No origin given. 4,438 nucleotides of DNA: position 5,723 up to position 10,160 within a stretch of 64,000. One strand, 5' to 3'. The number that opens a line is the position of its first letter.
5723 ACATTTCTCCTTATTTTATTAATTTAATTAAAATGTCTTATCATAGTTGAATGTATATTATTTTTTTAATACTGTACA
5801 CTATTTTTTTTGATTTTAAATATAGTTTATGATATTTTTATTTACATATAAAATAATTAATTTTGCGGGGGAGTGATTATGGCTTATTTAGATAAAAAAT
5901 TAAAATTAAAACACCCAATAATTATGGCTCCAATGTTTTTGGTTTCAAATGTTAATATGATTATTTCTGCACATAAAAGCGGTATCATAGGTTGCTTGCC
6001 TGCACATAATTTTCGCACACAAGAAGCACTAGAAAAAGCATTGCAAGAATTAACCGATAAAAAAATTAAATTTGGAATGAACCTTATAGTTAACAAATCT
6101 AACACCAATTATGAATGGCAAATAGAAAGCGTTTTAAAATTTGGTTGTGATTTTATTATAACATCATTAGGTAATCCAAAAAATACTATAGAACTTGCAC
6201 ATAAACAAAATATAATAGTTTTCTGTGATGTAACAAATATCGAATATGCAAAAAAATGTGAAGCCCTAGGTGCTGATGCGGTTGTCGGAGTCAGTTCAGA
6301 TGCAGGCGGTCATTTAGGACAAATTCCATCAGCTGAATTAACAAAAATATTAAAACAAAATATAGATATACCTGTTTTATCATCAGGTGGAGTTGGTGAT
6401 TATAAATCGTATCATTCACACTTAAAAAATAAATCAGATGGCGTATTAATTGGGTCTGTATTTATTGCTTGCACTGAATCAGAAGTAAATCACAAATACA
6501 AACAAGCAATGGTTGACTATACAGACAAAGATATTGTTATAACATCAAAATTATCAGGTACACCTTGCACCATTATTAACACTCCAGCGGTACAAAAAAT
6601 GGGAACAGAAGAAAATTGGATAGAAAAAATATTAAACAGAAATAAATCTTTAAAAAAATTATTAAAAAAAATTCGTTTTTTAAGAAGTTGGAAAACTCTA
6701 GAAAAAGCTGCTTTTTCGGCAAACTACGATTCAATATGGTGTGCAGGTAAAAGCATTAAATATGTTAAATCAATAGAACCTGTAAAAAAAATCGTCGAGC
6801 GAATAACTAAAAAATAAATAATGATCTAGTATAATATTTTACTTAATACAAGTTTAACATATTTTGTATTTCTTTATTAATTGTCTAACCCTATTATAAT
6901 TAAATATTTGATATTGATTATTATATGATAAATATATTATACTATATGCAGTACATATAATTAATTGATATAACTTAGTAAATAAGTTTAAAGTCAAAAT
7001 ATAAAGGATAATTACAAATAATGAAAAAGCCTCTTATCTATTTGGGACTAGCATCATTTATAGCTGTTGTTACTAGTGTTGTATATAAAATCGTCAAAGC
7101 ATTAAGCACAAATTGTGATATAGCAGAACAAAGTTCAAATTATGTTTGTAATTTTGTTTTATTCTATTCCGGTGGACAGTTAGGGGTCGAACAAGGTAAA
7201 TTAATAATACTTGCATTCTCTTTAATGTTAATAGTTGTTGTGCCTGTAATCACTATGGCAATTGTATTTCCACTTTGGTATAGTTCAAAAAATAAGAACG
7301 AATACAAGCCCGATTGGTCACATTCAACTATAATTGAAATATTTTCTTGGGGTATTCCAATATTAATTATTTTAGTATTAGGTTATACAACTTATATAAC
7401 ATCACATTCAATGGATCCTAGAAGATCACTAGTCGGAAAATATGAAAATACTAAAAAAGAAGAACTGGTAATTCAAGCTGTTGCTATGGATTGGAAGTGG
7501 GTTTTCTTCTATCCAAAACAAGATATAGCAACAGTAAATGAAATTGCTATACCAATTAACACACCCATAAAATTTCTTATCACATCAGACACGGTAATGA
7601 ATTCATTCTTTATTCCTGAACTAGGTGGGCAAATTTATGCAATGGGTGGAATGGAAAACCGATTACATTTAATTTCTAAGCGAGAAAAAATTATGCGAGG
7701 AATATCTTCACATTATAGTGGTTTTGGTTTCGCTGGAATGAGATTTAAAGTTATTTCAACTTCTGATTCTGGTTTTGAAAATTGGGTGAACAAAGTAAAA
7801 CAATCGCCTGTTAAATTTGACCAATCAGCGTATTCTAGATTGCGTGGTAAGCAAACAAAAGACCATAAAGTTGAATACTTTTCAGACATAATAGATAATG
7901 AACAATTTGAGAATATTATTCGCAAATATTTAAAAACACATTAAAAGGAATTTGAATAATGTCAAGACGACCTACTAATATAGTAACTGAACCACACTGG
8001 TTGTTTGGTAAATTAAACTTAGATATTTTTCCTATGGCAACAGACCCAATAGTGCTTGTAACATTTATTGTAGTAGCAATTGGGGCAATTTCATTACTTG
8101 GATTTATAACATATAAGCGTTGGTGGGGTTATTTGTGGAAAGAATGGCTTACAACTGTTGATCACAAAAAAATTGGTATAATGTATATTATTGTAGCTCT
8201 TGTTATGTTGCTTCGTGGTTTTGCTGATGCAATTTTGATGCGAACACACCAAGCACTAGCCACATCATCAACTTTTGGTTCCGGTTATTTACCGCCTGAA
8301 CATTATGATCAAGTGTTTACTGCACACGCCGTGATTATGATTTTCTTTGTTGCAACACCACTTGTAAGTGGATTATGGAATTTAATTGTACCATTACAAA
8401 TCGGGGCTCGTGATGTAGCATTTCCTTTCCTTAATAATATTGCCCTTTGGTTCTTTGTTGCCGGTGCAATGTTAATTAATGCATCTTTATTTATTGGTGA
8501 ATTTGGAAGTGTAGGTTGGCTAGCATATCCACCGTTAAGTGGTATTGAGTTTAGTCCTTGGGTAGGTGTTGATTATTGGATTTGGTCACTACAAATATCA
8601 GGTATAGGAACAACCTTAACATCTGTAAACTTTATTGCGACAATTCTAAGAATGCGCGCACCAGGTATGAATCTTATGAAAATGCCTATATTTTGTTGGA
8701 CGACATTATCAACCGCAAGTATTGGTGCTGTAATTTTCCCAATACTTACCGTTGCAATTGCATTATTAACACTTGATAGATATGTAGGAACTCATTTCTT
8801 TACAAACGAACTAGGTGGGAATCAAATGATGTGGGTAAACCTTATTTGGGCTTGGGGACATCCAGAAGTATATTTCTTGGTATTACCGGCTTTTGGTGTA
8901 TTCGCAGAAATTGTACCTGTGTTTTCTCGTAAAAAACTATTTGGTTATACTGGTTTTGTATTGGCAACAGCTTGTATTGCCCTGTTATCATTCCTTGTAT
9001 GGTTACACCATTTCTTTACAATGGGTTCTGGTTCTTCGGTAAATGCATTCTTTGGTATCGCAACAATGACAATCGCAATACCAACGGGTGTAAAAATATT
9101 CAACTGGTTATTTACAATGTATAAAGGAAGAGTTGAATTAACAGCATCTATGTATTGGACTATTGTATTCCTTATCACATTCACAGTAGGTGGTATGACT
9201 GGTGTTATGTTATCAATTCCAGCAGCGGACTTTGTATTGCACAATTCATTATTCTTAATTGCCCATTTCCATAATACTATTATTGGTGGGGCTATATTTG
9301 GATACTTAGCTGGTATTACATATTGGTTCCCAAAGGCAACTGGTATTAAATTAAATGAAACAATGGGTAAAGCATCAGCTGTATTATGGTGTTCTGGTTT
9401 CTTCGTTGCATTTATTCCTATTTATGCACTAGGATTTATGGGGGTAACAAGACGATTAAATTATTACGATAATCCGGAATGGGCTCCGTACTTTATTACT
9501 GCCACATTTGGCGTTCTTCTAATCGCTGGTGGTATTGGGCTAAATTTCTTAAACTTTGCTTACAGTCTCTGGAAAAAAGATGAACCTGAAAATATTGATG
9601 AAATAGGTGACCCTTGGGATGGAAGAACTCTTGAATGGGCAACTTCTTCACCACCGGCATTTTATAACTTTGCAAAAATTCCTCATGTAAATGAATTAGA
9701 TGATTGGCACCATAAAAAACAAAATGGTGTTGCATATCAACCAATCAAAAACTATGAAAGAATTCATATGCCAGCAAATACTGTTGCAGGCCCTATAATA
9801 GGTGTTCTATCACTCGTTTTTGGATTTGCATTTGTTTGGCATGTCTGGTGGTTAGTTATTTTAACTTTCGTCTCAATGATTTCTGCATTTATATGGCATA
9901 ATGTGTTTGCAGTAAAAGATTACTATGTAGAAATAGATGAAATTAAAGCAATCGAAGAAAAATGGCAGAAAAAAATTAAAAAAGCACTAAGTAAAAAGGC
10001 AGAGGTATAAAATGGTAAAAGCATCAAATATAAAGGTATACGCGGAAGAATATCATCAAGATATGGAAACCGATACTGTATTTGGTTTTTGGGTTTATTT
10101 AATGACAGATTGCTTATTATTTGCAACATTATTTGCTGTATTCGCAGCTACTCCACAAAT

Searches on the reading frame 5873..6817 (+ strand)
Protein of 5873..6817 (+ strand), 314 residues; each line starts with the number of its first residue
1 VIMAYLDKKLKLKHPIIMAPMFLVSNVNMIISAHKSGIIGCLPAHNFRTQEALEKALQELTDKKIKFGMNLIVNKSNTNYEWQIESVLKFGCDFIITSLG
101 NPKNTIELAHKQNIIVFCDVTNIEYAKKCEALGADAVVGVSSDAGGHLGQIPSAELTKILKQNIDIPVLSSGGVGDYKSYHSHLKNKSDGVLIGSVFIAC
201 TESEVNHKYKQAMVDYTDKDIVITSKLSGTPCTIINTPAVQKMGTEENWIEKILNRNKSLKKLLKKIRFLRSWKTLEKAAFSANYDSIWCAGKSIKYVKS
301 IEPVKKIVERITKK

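Call 56: search_protein_families(library=pfam, proteins=[window:5873-6817:+], max_evalue=0.00001)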
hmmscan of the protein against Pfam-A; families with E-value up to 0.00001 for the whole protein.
window:5873-6817:+ (314 aa): 3 families
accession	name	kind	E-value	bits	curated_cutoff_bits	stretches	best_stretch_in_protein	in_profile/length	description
PF03060.21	NMO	-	3.4e-31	109.3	28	1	59-313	59-330/331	Nitronate monooxygenase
PF00977.27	His_biosynth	-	2.4e-08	34.2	23.6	1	81-197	110-222/228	Histidine biosynthesis protein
PF00478.31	IMPDH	-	8.9e-07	28.7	25.6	1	4-209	25-251/345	IMP dehydrogenase / GMP reductase domain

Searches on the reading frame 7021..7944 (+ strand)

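Call 56: search_protein_families(library=pfam, proteins=[window:7021-7944:+], max_evalue=0.00001)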
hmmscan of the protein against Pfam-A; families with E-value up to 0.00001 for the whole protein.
window:7021-7944:+ (307 aa): 1 family
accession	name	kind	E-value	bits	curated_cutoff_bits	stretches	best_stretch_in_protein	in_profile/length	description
PF00116.26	COX2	-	4.3e-08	33.5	22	1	152-241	25-114/120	Cytochrome C oxidase subunit II, periplasmic domain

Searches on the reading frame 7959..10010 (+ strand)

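Call 56: search_protein_families(library=pfam, proteins=[window:7959-10010:+], max_evalue=0.00001)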
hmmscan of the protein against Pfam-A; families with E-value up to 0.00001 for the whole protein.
window:7959-10010:+ (683 aa): 1 family
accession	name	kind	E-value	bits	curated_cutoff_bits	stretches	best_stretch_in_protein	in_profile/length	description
PF00115.25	COX1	-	1.7e-140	469.2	34.8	1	71-520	1-435/436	Cytochrome C and Quinol oxidase polypeptide I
